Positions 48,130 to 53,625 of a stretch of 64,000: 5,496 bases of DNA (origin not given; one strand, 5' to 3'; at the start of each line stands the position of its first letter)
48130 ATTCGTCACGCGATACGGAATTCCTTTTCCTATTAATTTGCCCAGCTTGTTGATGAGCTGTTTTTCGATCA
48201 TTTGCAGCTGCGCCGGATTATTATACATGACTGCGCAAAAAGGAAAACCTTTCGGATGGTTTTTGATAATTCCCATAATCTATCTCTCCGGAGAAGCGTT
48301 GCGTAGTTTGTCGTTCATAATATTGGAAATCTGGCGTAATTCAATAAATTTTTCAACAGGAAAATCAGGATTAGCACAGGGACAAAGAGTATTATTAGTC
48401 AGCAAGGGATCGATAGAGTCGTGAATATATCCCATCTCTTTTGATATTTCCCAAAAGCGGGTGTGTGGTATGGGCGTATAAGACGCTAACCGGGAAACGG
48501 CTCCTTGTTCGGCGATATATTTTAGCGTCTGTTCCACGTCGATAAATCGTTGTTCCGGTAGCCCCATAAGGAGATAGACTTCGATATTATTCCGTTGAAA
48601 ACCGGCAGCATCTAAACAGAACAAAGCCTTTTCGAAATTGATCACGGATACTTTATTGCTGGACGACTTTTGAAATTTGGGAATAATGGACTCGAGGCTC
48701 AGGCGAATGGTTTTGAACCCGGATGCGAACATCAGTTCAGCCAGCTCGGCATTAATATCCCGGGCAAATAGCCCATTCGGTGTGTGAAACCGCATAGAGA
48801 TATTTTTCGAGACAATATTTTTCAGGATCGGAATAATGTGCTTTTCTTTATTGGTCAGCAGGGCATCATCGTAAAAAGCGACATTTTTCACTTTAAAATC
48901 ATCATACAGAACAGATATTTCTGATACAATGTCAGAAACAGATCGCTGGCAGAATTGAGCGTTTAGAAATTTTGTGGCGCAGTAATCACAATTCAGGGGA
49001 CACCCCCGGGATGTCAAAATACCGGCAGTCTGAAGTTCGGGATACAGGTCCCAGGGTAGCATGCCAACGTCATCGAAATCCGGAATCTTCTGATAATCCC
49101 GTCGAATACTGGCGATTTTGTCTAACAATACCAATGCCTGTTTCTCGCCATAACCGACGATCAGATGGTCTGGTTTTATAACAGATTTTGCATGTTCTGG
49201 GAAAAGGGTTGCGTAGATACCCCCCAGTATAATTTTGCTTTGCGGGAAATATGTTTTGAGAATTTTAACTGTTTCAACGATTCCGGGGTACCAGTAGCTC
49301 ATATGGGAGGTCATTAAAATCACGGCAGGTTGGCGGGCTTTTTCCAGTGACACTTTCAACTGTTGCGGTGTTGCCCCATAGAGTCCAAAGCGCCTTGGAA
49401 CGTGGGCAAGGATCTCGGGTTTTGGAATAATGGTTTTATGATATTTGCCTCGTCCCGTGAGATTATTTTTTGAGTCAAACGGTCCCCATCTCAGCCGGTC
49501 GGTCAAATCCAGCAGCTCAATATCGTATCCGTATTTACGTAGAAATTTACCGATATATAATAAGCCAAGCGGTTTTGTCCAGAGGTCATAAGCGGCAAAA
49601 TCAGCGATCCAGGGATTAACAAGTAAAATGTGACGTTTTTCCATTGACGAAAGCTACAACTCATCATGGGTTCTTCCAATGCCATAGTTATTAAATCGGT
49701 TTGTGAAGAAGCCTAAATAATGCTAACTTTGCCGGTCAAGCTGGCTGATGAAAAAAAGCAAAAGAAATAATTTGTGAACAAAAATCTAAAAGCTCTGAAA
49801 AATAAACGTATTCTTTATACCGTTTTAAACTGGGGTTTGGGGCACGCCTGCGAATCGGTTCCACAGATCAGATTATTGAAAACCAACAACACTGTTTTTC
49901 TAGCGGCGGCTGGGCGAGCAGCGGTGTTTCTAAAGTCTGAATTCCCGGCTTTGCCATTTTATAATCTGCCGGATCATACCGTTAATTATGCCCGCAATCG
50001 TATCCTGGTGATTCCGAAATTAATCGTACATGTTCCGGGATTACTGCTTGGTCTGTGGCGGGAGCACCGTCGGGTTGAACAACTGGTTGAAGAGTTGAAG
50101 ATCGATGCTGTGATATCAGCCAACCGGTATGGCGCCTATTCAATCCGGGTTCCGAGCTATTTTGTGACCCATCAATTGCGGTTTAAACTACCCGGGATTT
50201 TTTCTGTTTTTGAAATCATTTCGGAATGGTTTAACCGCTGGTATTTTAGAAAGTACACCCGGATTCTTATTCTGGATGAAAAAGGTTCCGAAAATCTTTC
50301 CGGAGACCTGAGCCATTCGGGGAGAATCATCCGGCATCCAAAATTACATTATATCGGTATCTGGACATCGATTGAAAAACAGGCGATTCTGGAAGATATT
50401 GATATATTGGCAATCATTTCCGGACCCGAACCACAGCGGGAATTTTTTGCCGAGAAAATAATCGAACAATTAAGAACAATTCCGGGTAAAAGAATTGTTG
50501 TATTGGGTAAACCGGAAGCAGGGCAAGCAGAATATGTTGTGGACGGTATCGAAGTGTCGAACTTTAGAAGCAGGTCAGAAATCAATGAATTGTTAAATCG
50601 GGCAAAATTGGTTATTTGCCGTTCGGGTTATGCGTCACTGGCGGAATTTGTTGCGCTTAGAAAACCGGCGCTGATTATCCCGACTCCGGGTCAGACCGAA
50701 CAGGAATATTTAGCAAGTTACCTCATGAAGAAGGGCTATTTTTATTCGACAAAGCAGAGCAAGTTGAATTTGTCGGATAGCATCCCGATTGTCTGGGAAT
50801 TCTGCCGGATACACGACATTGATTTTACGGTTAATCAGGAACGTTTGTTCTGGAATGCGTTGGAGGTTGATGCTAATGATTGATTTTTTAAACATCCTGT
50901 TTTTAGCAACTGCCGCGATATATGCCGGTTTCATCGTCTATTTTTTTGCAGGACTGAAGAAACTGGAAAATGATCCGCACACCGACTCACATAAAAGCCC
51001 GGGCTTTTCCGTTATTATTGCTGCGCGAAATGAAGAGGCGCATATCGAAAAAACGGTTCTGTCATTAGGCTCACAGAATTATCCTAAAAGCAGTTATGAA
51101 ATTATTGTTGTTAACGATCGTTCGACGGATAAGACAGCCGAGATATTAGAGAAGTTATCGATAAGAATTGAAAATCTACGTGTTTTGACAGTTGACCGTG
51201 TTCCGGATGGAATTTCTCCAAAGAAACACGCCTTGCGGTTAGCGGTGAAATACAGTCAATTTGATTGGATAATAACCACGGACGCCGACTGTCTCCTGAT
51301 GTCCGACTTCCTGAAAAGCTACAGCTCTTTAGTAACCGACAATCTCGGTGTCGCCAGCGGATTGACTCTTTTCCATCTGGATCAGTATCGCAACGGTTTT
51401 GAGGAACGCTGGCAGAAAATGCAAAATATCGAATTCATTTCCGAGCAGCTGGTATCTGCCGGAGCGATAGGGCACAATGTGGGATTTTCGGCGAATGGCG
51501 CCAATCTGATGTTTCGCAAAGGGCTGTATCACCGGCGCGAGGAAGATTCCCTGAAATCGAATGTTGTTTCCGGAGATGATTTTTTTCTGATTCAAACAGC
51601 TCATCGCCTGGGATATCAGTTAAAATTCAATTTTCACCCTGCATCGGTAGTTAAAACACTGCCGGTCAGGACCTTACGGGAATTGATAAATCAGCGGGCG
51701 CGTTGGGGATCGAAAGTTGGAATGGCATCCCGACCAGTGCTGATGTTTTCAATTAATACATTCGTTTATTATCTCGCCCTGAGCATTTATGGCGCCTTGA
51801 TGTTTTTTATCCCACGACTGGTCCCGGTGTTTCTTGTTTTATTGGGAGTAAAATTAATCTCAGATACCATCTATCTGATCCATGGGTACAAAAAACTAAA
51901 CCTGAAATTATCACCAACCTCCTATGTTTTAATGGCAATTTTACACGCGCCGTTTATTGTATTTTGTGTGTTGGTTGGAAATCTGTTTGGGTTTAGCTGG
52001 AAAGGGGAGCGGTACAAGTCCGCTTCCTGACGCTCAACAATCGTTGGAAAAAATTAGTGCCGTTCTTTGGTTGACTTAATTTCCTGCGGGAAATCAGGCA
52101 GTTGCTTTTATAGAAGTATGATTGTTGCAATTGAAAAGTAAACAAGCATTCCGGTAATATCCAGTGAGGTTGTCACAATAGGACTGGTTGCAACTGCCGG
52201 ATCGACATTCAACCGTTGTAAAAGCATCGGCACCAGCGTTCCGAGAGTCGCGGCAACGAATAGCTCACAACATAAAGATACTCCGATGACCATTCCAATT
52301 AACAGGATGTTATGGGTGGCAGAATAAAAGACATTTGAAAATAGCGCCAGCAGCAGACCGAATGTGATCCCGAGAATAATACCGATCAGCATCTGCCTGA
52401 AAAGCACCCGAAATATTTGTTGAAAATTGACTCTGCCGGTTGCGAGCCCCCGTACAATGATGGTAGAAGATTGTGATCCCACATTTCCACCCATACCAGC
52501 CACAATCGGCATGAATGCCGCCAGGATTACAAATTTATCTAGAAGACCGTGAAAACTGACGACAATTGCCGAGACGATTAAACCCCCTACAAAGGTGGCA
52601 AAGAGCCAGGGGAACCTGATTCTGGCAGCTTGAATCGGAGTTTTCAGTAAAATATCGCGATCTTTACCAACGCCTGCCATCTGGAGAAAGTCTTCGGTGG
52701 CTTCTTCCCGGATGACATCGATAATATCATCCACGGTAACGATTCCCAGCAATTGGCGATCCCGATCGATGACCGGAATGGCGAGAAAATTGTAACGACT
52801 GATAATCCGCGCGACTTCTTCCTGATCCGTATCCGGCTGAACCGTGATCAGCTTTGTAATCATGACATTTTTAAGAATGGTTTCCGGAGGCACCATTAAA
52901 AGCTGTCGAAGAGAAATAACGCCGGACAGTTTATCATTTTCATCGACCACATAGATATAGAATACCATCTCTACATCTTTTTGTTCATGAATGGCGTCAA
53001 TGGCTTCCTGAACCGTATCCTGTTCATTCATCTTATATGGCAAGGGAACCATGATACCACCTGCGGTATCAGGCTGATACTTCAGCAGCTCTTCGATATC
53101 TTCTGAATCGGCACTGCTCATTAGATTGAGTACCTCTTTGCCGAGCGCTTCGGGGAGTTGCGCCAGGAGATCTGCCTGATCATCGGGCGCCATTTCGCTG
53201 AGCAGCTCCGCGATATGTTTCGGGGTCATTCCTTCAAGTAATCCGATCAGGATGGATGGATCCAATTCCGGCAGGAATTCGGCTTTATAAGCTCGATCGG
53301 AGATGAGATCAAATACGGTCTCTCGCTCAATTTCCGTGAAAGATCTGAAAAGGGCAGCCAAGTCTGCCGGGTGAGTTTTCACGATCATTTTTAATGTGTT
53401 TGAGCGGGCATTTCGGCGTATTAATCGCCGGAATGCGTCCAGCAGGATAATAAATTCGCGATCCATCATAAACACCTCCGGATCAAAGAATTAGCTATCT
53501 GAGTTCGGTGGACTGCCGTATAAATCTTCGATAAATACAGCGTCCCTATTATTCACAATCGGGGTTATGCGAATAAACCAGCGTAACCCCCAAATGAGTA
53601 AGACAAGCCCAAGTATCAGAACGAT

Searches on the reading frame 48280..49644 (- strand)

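Call 20: search_protein_families(library=pfam, proteins=[window:48280-49644:-])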
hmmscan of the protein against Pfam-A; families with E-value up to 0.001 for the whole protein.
window:48280-49644:- (454 aa): 2 families
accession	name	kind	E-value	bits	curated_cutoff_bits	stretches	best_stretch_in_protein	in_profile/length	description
PF04055.27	Radical_SAM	-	1.4e-11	45.3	29.5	1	210-377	2-166/166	Radical SAM superfamily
PF02310.24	B12-binding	-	6.4e-11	42.6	32.1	1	102-168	48-115/121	B12 binding domain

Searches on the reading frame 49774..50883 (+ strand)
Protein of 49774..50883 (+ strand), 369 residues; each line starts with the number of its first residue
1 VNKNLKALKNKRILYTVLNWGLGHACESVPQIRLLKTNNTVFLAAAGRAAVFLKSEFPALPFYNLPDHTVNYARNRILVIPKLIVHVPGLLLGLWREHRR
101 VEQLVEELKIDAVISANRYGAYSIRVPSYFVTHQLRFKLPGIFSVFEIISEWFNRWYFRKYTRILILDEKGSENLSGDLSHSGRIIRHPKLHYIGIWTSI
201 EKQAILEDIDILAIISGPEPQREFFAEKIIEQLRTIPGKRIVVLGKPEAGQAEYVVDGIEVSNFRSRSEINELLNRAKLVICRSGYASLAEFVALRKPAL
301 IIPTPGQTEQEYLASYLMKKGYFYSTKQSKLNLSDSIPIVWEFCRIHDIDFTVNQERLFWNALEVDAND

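Call 20: search_protein_families(library=pfam, proteins=[window:49774-50883:+])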
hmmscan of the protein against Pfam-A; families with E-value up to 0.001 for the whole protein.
window:49774-50883:+ (369 aa): 2 families
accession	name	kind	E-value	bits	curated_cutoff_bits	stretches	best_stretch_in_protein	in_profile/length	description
PF13528.12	Glyco_trans_1_3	-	1.5e-14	54.4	25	2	240-333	219-311/322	Glycosyl transferase family 1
PF04101.22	Glyco_tran_28_C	-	2.2e-11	44.5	22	1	257-332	52-129/166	Glycosyltransferase family 28 C-terminal domain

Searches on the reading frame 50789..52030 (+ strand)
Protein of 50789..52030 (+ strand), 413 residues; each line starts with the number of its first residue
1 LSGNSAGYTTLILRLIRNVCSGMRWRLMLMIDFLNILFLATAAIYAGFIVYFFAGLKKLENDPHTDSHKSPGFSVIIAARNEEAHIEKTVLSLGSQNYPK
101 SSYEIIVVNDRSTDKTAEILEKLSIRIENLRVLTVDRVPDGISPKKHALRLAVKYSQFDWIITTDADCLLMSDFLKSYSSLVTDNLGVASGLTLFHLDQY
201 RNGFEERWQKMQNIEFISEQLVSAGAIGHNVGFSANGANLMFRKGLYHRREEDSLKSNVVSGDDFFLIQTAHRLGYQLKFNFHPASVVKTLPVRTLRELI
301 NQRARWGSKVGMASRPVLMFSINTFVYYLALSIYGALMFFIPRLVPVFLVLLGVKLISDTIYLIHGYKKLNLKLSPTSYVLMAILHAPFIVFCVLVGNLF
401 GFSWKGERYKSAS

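Call 20: search_protein_families(library=pfam, proteins=[window:50789-52030:+])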
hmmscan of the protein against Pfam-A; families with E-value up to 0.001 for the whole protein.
window:50789-52030:+ (413 aa): 6 families
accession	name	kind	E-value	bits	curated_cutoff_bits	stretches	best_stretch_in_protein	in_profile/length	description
PF13641.12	Glyco_tranf_2_3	-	1.3e-22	81.3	27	1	71-307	1-228/230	Glycosyltransferase like family 2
PF00535.33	Glycos_transf_2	-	2.4e-18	67.1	23.3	1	74-199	1-121/168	Glycosyl transferase family 2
PF13632.12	Glyco_trans_2_3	-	3.3e-08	34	27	1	160-352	1-191/198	Glycosyl transferase family group 2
PF13506.12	Glyco_transf_21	-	1.6e-07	31.4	21.7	1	131-306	4-172/174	Glycosyl transferase family 21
PF10111.15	Glyco_tranf_2_2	-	6.6e-07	29.5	27.3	1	74-183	1-107/276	Glycosyltransferase like family 2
PF13704.12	Glyco_tranf_2_4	-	4e-06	27.7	27.5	1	103-175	20-89/98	Glycosyl transferase family 2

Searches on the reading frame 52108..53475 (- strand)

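Call 20: search_protein_families(library=pfam, proteins=[window:52108-53475:-])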
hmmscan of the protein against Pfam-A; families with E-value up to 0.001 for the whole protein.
window:52108-53475:- (455 aa): 4 families
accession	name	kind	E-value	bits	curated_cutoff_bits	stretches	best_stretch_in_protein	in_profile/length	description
PF01769.21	MgtE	-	2.3e-34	118.8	27.6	1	322-449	1-125/125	Divalent cation transporter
PF03448.22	MgtE_N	-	1.9e-23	83.4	25.9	1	35-136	2-102/102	MgtE intracellular N domain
PF00571.33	CBS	-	3.6e-21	75.7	24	2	202-256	2-56/57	CBS domain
PF14841.11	FliG_M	-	0.00035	21.2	25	0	73-123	1-51/76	FliG middle domain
